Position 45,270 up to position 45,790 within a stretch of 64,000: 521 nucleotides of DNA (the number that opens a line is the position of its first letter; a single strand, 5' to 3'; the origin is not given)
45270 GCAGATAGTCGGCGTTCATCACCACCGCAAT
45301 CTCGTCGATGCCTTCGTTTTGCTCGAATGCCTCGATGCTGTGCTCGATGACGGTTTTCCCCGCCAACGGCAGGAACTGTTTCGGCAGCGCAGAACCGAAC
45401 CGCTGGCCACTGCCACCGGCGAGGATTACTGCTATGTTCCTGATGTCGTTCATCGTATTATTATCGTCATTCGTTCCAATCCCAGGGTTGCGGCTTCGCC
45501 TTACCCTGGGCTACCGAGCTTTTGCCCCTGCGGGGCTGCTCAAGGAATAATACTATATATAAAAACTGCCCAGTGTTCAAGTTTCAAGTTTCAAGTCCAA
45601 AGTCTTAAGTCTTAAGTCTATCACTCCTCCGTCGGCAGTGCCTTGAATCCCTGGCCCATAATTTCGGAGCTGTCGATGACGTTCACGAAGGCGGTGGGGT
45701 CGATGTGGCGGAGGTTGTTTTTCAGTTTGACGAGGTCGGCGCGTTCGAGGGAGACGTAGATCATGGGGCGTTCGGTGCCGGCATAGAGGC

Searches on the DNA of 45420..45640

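Call 22: search_rna_families(source=window, start=45420, end=45640, threshold=evalue, max_evalue=10, show_alignments=3)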
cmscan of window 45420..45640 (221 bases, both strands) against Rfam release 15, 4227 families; matches with E-value up to 10: 2.
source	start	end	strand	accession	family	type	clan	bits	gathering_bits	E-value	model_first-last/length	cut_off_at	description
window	45481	45537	+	RF01687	Acido-Lenti-1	Gene; sRNA;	-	24.1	37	0.001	1-46/46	no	Acido-Lenti-1 RNA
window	45474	45517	-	RF02028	mir-1827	Gene; miRNA;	-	16.5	82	0.48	1-66/66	no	mir-1827 microRNA precursor family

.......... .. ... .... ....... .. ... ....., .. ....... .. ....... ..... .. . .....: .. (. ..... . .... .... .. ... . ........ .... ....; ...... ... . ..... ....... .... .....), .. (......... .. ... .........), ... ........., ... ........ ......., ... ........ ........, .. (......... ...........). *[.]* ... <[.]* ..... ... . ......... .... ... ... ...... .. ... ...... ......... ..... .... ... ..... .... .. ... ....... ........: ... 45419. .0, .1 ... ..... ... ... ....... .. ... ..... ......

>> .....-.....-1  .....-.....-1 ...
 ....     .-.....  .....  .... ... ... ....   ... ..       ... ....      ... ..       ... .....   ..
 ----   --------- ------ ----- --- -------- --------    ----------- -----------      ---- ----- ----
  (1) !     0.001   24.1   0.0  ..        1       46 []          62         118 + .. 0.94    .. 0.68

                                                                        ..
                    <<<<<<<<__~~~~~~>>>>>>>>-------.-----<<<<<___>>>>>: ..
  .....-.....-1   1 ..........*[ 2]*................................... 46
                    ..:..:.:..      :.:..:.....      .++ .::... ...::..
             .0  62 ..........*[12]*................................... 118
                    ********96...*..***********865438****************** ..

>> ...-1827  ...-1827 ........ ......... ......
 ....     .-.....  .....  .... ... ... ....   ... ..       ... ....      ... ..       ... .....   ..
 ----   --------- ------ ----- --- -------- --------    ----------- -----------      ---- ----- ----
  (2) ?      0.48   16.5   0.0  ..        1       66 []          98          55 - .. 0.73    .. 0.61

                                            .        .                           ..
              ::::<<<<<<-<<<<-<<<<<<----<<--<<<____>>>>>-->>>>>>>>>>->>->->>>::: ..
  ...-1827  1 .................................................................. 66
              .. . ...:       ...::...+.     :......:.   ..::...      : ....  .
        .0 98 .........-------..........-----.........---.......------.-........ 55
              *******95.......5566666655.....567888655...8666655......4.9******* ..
